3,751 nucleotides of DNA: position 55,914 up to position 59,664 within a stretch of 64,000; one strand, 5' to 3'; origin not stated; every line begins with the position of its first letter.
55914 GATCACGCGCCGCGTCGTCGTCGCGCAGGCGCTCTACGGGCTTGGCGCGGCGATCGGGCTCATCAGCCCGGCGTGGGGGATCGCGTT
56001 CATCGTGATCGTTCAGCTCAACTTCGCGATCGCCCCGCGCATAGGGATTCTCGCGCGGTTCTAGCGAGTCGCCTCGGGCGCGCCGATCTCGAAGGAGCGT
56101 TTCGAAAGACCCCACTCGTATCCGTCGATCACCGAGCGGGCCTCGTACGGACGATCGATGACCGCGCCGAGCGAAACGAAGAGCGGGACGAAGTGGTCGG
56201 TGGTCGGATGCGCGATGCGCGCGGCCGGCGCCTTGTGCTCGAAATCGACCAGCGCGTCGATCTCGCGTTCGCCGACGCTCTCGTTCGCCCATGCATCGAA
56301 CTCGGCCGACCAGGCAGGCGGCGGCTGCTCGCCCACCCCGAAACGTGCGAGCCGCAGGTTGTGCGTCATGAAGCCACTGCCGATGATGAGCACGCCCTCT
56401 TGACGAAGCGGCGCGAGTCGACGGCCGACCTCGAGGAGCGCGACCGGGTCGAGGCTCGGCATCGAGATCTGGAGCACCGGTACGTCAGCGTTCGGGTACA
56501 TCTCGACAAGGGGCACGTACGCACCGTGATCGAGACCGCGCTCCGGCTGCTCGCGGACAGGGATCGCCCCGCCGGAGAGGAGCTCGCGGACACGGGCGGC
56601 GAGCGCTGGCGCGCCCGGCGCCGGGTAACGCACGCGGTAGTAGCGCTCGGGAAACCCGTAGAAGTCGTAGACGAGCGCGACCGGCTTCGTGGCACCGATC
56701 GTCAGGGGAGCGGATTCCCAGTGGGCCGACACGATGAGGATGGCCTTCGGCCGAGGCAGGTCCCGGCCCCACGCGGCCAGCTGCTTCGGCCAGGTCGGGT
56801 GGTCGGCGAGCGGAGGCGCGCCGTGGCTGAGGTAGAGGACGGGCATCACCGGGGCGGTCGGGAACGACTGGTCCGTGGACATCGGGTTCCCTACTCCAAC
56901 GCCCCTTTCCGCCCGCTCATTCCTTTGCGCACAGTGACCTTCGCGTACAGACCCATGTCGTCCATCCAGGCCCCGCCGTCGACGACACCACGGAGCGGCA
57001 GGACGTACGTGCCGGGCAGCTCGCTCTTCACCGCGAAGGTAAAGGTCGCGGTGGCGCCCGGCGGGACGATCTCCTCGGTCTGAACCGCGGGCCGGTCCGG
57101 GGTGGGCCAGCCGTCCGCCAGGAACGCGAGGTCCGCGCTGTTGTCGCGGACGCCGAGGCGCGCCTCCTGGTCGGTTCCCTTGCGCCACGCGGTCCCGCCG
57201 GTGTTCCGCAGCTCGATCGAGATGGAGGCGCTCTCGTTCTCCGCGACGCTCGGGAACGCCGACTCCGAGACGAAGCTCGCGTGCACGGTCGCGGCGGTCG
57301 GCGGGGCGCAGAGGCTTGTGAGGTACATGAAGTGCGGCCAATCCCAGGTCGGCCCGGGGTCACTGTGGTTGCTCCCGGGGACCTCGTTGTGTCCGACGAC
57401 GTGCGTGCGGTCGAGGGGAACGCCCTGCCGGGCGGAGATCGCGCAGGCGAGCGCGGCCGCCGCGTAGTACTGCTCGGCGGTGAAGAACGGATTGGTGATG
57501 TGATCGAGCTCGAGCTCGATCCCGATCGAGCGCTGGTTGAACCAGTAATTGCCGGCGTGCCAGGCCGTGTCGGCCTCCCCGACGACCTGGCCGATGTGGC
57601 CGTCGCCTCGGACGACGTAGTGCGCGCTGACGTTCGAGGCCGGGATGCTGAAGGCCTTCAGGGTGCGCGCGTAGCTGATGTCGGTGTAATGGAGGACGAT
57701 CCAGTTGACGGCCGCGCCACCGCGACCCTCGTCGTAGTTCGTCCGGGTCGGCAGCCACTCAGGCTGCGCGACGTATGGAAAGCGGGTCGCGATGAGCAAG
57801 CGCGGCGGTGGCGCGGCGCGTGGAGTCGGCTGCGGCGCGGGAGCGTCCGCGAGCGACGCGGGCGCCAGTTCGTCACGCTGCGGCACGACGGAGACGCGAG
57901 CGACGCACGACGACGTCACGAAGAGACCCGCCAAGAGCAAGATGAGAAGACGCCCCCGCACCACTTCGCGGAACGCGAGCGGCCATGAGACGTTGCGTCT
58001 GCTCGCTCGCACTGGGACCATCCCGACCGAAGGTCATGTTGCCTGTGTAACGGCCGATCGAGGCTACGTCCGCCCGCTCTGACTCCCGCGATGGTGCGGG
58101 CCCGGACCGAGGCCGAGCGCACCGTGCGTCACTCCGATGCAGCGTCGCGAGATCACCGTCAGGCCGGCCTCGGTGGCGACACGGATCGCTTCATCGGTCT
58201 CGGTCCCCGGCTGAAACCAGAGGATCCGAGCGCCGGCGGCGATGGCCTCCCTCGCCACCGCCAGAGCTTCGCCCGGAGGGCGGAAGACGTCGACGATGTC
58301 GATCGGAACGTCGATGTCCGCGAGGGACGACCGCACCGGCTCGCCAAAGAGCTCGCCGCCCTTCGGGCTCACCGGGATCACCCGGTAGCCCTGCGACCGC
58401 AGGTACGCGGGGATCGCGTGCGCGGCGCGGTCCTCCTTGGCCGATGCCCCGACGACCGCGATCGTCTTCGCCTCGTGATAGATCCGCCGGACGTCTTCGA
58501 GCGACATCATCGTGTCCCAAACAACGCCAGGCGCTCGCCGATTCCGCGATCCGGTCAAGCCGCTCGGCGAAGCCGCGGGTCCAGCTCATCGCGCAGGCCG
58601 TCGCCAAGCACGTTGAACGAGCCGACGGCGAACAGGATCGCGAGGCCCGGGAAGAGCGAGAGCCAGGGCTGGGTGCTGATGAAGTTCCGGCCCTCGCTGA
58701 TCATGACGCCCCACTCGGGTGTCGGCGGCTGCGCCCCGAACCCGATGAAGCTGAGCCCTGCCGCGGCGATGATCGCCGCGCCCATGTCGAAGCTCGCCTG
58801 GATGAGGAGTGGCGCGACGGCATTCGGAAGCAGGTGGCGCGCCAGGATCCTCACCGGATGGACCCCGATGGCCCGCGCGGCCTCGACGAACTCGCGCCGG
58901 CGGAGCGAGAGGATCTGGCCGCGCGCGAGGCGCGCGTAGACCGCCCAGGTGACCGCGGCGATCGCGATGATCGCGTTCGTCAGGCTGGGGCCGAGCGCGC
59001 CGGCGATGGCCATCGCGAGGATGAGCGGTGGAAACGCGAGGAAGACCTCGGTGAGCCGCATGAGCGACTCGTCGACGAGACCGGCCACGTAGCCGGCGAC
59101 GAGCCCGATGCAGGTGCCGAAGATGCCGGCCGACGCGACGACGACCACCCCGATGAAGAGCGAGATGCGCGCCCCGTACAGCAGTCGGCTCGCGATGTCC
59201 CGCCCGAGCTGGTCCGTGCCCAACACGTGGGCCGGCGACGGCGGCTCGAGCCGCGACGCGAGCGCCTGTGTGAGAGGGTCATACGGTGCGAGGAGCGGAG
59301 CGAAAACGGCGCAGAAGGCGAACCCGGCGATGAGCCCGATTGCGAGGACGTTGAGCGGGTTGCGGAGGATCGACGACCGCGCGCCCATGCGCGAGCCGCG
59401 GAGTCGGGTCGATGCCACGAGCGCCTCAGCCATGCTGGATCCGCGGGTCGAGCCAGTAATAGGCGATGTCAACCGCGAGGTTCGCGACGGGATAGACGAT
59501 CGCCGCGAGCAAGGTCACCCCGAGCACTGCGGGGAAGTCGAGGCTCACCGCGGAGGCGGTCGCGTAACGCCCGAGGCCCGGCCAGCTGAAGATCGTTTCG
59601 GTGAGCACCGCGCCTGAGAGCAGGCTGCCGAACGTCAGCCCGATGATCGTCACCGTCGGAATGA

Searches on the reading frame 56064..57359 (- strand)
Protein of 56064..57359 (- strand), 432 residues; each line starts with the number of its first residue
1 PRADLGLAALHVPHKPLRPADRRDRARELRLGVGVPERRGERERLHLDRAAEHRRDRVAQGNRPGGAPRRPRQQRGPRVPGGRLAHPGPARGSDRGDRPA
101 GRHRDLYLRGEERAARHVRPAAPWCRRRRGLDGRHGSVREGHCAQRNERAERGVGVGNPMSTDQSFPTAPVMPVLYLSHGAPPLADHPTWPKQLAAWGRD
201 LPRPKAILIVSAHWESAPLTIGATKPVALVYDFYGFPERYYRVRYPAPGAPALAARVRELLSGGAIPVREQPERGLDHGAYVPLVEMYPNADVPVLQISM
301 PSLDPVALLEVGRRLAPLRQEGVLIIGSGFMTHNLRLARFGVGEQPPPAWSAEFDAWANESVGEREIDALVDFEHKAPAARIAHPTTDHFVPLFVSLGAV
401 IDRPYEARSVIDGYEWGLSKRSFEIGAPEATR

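Call 37: search_protein_families(library=pfam, proteins=[window:56064-57359:-], max_evalue=0.00001)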
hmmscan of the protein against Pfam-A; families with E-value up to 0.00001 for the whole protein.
window:56064-57359:- (432 aa): 1 family
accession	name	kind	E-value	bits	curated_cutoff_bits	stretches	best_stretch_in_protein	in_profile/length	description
PF02900.23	LigB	-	7.2e-31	107.7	26.3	1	192-409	32-253/269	Catalytic LigB subunit of aromatic ring-opening dioxygenase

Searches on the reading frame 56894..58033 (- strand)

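Call 37: search_protein_families(library=pfam, proteins=[window:56894-58033:-], max_evalue=0.00001)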
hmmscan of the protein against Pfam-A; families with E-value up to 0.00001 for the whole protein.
window:56894-58033:- (380 aa): 1 family
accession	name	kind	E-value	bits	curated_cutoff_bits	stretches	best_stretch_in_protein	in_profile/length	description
PF01510.30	Amidase_2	-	1.7e-30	106.5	26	1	107-228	3-131/131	N-acetylmuramoyl-L-alanine amidase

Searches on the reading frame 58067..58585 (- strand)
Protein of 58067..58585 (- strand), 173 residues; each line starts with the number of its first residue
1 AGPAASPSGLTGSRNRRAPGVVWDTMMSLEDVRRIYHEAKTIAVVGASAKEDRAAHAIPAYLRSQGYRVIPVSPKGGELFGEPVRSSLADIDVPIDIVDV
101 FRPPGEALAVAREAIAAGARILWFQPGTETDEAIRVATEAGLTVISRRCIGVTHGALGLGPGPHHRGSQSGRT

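Call 38: search_protein_families(library=pfam, proteins=[window:58067-58585:-], max_evalue=0.00001)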
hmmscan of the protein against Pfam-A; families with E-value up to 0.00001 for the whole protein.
window:58067-58585:- (173 aa): 1 family
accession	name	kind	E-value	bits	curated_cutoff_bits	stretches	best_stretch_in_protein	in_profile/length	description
PF13380.12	CoA_binding_2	-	2.1e-40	138.2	22.8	1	40-154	1-115/116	CoA binding domain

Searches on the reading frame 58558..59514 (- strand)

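Call 38: search_protein_families(library=pfam, proteins=[window:58558-59514:-], max_evalue=0.00001)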
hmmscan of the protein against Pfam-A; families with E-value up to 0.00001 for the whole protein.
window:58558-59514:- (319 aa): 2 families
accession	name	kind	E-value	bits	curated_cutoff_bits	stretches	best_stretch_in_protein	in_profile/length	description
PF00528.27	BPD_transp_1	-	1.5e-33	116.6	26.4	1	133-317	1-184/184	Binding-protein-dependent transport system inner membrane component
PF12911.12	OppC_N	-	5.3e-08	33.1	23.9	1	49-92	10-53/53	N-terminal TM domain of oligopeptide transport permease C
